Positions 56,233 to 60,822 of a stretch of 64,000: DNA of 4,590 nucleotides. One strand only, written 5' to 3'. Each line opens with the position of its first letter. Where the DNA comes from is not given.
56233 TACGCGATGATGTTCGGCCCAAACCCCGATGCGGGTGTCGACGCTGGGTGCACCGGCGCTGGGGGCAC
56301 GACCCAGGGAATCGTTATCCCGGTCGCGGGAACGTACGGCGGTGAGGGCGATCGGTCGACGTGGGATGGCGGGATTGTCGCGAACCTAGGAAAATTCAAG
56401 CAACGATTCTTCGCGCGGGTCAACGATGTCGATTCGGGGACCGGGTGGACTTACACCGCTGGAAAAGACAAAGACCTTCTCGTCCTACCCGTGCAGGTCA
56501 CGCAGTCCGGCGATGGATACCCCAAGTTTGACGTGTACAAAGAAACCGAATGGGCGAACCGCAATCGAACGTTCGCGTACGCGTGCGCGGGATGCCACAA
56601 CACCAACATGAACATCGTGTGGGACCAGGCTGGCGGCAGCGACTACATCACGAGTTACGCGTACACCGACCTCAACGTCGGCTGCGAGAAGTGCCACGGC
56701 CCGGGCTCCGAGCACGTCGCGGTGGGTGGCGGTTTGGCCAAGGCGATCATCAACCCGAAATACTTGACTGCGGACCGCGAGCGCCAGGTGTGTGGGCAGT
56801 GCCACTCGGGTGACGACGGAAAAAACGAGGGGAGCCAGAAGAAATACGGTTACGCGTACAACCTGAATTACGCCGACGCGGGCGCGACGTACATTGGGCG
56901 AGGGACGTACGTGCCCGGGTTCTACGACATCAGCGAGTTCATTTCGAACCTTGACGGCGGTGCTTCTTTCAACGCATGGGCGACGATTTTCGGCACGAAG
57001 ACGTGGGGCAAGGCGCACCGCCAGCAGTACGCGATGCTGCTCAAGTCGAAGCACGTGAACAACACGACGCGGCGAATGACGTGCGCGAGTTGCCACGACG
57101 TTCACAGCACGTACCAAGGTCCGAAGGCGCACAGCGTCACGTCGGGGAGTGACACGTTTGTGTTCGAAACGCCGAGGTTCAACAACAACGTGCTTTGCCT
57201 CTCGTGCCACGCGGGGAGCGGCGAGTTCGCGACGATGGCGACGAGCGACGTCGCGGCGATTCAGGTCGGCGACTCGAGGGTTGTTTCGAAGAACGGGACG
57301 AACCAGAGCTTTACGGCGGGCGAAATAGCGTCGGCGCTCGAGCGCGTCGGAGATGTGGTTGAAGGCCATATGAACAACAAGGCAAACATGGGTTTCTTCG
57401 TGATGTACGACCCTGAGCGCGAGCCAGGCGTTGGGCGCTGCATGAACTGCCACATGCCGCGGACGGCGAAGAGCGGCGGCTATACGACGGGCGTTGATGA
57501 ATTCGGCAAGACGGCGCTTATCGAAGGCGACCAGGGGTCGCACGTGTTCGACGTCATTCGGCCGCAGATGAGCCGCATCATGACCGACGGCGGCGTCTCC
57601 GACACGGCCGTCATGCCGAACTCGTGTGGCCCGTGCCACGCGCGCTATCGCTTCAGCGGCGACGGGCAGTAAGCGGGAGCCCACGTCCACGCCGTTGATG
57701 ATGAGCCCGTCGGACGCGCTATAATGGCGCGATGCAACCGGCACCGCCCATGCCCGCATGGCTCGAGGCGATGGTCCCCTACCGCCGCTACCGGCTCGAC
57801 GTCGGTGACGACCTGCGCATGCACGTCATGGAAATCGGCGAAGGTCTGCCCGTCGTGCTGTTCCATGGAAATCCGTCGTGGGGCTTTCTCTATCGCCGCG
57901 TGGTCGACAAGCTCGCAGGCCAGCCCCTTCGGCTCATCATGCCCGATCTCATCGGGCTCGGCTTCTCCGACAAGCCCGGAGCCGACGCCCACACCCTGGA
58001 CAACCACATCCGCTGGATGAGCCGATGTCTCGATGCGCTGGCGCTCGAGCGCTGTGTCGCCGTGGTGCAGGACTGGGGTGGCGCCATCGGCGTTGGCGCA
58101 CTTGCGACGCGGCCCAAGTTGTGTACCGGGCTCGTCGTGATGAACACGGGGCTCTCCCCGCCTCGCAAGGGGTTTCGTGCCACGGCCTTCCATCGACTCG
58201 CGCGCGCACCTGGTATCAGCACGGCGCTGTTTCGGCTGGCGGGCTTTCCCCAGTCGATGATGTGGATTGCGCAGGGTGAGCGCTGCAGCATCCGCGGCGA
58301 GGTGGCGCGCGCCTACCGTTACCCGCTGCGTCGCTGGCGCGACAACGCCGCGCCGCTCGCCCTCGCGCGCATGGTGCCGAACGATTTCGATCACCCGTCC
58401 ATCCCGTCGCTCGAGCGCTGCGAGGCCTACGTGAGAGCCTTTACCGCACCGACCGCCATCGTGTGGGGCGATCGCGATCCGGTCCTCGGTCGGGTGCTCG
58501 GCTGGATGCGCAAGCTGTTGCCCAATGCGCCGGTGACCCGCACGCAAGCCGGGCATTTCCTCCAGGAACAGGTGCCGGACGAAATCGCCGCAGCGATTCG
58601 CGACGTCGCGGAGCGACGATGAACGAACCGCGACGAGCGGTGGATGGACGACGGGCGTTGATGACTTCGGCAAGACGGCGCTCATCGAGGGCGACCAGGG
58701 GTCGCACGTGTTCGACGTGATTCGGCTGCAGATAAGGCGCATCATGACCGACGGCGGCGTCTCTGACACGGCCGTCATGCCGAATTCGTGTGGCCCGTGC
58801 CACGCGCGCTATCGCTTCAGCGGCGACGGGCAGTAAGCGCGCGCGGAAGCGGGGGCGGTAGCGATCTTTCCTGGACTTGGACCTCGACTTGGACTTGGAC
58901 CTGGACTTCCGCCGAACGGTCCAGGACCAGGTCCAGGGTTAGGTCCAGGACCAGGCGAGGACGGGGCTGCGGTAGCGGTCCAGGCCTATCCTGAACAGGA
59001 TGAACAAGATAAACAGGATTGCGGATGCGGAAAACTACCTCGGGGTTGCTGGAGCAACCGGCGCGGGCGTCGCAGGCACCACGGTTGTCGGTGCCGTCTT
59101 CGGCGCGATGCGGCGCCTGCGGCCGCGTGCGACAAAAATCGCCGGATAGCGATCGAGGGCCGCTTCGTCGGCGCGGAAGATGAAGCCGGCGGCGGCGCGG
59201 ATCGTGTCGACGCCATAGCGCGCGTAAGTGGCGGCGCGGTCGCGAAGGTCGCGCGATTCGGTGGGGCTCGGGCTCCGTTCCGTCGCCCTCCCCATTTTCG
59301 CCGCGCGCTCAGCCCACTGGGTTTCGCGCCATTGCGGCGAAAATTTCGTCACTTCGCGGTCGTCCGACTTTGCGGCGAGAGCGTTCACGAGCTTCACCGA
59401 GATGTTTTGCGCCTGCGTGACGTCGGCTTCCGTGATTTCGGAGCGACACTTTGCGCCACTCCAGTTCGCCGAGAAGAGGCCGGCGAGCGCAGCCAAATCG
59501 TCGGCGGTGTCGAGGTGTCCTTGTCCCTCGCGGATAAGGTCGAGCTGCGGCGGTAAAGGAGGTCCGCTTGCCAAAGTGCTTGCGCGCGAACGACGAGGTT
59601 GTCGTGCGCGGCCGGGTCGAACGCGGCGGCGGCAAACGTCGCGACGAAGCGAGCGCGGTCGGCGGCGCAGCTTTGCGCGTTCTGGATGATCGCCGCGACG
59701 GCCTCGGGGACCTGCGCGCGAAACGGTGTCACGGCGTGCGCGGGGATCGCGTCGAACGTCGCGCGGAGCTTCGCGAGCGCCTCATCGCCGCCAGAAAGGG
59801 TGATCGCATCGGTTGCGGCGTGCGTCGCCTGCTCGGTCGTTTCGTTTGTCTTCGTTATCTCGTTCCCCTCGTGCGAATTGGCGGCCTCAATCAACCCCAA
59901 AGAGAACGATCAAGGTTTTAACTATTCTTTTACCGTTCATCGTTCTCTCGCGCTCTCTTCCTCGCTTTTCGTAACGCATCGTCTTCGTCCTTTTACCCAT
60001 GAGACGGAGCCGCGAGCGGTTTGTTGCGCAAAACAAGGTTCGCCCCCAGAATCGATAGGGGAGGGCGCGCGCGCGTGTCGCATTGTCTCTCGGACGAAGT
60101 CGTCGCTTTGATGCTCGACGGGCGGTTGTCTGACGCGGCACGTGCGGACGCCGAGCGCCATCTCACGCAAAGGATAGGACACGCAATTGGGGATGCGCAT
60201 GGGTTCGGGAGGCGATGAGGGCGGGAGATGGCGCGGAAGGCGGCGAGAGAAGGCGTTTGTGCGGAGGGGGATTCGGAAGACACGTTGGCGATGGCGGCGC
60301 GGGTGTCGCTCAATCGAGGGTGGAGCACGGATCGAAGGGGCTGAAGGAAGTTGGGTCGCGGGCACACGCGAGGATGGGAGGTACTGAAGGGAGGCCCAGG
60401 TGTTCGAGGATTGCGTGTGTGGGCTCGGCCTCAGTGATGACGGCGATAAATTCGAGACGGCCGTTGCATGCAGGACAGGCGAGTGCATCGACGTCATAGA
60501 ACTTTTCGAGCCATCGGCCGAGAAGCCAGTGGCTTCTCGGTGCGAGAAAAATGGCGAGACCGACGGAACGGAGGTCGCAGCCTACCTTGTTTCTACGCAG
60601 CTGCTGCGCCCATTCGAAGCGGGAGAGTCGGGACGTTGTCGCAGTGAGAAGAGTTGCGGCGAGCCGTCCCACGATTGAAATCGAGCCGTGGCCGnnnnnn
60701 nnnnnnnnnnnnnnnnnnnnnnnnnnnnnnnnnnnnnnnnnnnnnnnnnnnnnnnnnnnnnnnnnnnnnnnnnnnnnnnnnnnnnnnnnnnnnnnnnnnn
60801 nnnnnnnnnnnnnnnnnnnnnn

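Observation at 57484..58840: Alpha/beta hydrolase gene bracketed by about 193-bp direct repeats that copy the 3' end of the cytochrome gene: Campbell-type integration scar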

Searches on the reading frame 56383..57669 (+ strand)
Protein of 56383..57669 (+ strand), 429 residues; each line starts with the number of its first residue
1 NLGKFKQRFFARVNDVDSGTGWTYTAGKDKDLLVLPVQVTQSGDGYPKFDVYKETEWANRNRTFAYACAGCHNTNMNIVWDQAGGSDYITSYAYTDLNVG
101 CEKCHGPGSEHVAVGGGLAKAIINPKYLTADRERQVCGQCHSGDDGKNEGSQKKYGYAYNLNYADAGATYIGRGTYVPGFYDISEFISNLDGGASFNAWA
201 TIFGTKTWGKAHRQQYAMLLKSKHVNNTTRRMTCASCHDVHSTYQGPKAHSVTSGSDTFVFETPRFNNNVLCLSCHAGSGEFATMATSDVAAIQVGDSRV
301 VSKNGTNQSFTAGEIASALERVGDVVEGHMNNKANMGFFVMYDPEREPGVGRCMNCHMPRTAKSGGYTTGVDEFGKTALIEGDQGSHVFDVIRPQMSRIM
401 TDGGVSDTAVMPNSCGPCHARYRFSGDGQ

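Call 29: find_related_loci(query=window:56383-57669:+, collection=genome_contigs, flank=8000)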
Query window:56383-57669:+ (429 aa) in genome_contigs; peptide patterns used: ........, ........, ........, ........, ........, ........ (x = any residue, [..] = any of these).
116 stretches matched a pattern; 36 encode a relative of the query (tblastn E <= 1e-3); 36 distinct loci.
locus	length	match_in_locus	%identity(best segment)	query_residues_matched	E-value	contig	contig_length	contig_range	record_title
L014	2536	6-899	39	135-427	1e-59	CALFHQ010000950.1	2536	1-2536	MAG TPA_asm: uncultured proteobacterium isolate ERR2206789_bin.10_CONCOCT_v1.1_MAG genome assembly, contig: ERZ890810.17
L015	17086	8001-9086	27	3-419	6e-31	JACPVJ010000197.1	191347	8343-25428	MAG: Myxococcales bacterium isolate NC_groundwater_781_Ag_S2p5_70_11 JBCH_GD18_4_SO25_S179_scaffold_881026, whole genome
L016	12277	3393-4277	30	56-420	2e-30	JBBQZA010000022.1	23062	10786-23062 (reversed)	MAG: Burkholderiales bacterium isolate Co_metawrap_2193 Cmw_2193_k141_24658882_length_23062_cov_8.0000, whole genome sho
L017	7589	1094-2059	29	38-419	3e-28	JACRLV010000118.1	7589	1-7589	MAG: Planctomycetota bacterium isolate NC_groundwater_1890_Pr3_B-0.1um_65_8 SR2-18-B1_coassembly_49981, whole genome sho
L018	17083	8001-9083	29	3-419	1e-30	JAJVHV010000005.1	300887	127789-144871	MAG: Phycisphaerae bacterium isolate Bin_15R c_000000000156, whole genome shotgun sequence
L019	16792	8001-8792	31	5-279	4e-23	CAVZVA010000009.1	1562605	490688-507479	MAG: uncultured delta proteobacterium isolate MFD02416.bin.1.77 genome assembly, contig: contig_68372, whole genome shot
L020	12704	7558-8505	32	47-419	4e-32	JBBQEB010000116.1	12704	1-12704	MAG: Myxococcales bacterium isolate Co_metawrap_1128 Cmw_1128_k141_5732632_length_12704_cov_11.2882, whole genome shotgu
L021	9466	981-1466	29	43-242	6e-10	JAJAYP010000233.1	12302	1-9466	MAG: Gemmatimonadaceae bacterium isolate CAN_BIN14 c_000000147820, whole genome shotgun sequence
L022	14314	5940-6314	33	21-143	9e-10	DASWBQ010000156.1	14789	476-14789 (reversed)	MAG TPA_asm: Gemmatimonadales bacterium isolate SMAG_U2686 k141_1046257, whole genome shotgun sequence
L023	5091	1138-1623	28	43-242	1e-9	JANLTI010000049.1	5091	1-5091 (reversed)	MAG: Gemmatimonadaceae bacterium isolate OTE_25_metabat_203 OTE_25_k141_3182237, whole genome shotgun sequence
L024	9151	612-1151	27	68-287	2e-7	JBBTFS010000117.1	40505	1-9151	MAG: Gemmatimonadota bacterium isolate H51-bin008_1 H51_bin008_1_000000000117, whole genome shotgun sequence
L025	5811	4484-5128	26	37-302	5e-7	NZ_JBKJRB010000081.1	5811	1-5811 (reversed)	MAG: Gemmatimonas sp. isolate ant_bin.519 k117_2080679, whole genome shotgun sequence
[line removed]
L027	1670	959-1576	23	37-292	1e-6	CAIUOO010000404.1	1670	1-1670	MAG: uncultured Gemmatimonadetes bacterium isolate Loclat_bin-08888 genome assembly, contig: bin-08888:404/580, whole ge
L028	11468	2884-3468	22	37-281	2e-6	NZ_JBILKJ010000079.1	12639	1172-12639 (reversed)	MAG: Gemmatimonas sp. isolate ME2017-07-08_3300042568_group7_bin69 Rohwer_bin1450_scaffold_2270_c1, whole genome shotgun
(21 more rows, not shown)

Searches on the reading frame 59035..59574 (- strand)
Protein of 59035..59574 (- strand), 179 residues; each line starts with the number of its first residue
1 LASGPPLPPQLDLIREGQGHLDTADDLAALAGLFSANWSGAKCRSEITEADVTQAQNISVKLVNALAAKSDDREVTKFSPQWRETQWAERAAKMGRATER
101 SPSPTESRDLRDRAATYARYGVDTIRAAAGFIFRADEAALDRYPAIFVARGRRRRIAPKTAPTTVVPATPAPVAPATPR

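Call 10: search_protein_families(library=ncbifam, proteins=[window:59035-59574:-], max_evalue=0.01)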
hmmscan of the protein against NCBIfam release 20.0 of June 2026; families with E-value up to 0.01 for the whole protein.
window:59035-59574:- (179 aa): 0 families

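Call 25: search_protein_families(library=pfam, proteins=[window:59035-59574:-], max_evalue=1)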
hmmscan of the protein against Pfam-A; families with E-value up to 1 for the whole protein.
window:59035-59574:- (179 aa): 0 families

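Call 44: search_protein_families(library=phrogs, proteins=[window:59035-59574:-], max_evalue=0.01)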
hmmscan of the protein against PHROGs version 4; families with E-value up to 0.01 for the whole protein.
window:59035-59574:- (179 aa): 0 families

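Call 48: search_dna_similar(query=window:59035-59574:-, collection=plasmids, mode=protein, max_evalue=0.01, max_rows=8)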
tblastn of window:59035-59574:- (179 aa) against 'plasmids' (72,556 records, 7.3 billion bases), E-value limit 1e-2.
No match.

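Call 50: find_homologous_proteins(query=window:59035-59574:-, max_evalue=0.001)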
Query window:59035-59574:- (179 aa): 3 proteins with E <= 0.001 among 2734 candidates.
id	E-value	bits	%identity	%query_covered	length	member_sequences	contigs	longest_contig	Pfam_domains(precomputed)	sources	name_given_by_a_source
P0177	3.3e-65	237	99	65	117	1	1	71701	-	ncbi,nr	ncbi:MAG: hypothetical protein HYY84_18945 [Deltaproteobacteria bacterium]|nr:hypothetical protein [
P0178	1.2e-57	213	72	89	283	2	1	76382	-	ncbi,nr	ncbi:MAG: hypothetical protein HYY84_12555 [Deltaproteobacteria bacterium]|nr:hypothetical protein [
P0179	3.1e-52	195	63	91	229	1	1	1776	-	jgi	jgi:hypothetical protein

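Call 51: find_encoding_contigs(protein=P0178, flank=10000, max_places=4)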
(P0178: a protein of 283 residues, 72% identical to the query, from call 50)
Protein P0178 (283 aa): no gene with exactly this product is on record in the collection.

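Call 54: find_encoding_contigs(protein=P0179, flank=5000, max_places=3)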
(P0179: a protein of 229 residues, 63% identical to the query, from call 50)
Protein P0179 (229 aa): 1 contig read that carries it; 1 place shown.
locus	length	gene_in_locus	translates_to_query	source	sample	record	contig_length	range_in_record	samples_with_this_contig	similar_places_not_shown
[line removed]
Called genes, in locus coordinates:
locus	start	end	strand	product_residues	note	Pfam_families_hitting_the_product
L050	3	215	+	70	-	?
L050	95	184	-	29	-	-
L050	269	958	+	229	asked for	-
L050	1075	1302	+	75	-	PF09720:Unstab_antitox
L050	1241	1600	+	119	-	-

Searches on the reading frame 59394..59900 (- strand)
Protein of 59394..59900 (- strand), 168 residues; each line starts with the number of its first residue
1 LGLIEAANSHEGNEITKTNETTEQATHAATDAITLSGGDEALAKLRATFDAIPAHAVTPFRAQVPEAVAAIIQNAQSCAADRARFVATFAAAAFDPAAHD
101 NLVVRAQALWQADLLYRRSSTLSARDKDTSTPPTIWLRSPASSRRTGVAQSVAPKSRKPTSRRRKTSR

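Call 10: search_protein_families(library=ncbifam, proteins=[window:59394-59900:-], max_evalue=0.01)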
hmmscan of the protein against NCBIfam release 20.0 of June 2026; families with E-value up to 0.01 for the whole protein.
window:59394-59900:- (168 aa): 0 families

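Call 25: search_protein_families(library=pfam, proteins=[window:59394-59900:-], max_evalue=1)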
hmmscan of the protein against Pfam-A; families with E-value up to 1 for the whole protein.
window:59394-59900:- (168 aa): 0 families

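Call 44: search_protein_families(library=phrogs, proteins=[window:59394-59900:-], max_evalue=0.01)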
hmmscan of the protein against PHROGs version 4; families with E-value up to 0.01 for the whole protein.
window:59394-59900:- (168 aa): 0 families

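Call 49: search_dna_similar(query=window:59394-59900:-, collection=plasmids, mode=protein, max_evalue=0.01, max_rows=8)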
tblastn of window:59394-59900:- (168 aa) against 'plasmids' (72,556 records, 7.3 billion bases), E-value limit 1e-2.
No match.

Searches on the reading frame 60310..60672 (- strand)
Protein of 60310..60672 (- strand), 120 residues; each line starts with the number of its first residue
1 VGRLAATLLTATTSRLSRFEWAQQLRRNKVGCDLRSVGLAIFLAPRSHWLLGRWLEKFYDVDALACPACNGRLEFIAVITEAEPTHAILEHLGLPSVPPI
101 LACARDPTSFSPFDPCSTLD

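Call 25: search_protein_families(library=pfam, proteins=[window:60310-60672:-], max_evalue=1)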
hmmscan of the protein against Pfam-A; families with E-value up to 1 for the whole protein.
window:60310-60672:- (120 aa): 1 family
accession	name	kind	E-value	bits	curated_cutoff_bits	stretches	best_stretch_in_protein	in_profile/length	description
PF03966.22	Trm112p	-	0.028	14.8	22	1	63-75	7-19/40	Trm112p-like protein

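Call 26: search_dna_similar(query=window:60310-60672:-, collection=plasmids, mode=protein, max_evalue=0.001, max_rows=10)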
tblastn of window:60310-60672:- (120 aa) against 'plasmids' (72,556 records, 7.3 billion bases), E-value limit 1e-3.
Records with a match: 74; places in all: 143; records where one place covers at least 80% of the query: 0.
Best place of each record, by identity: <60% 74.
By first word of the organism name: Pseudomonas 12; Klebsiella 8; uncultured 8; Comamonas 8; Paenarthrobacter 4; Acidovorax 3; Enterobacter 3; Diaphorobacter 2; Rhodoferax 2; Burkholderia 2; and 20 more.
By predicted mobility (MOB-suite, as given by PLSDB): conjugative 45; non-mobilizable 19; mobilizable 10.
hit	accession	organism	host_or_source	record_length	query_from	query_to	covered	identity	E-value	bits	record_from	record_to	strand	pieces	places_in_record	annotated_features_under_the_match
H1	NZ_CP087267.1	Aeromonas veronii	hospital sewage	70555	44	107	53%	42.2%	1e-4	47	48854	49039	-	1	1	transposase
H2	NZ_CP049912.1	Diaphorobacter sp. HDW4A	Hydrophilus acuminatus,single bacterial ...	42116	47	117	59%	36.6%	4e-6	51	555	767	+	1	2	none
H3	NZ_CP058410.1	Trichlorobacter lovleyi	whole genome,river sediment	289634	46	115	58%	36.6%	4e-5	48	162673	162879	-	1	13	transposase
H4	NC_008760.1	Polaromonas naphthalenivorans CJ2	-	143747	47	107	51%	41.0%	2e-7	55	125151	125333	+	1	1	none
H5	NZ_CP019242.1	Rhodoferax antarcticus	Whole organism,environment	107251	47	107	51%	41.0%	3e-6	51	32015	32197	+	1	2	none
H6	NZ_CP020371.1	Candidatus Thiodictyon syntrophicum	meromictic lake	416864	47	110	53%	37.5%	7e-4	45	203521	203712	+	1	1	transposase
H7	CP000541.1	Acidovorax sp. JS42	-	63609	47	107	51%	39.3%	4e-5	48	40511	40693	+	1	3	putative transposase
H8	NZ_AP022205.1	Klebsiella sp. WP7-S18-ESBL-04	-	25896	47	107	51%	39.3%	4e-5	48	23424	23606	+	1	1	IS91 family transposase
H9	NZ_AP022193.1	Klebsiella sp. WP7-S18-CRE-02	-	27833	47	107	51%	39.3%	4e-5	48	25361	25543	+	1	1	IS91 family transposase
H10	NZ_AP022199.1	Klebsiella sp. WP7-S18-CRE-03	-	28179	47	107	51%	39.3%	4e-5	48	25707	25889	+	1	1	IS91 family transposase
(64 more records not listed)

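Call 44: search_protein_families(library=phrogs, proteins=[window:60310-60672:-], max_evalue=0.01)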
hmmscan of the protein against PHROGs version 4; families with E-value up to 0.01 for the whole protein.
window:60310-60672:- (120 aa): 0 families
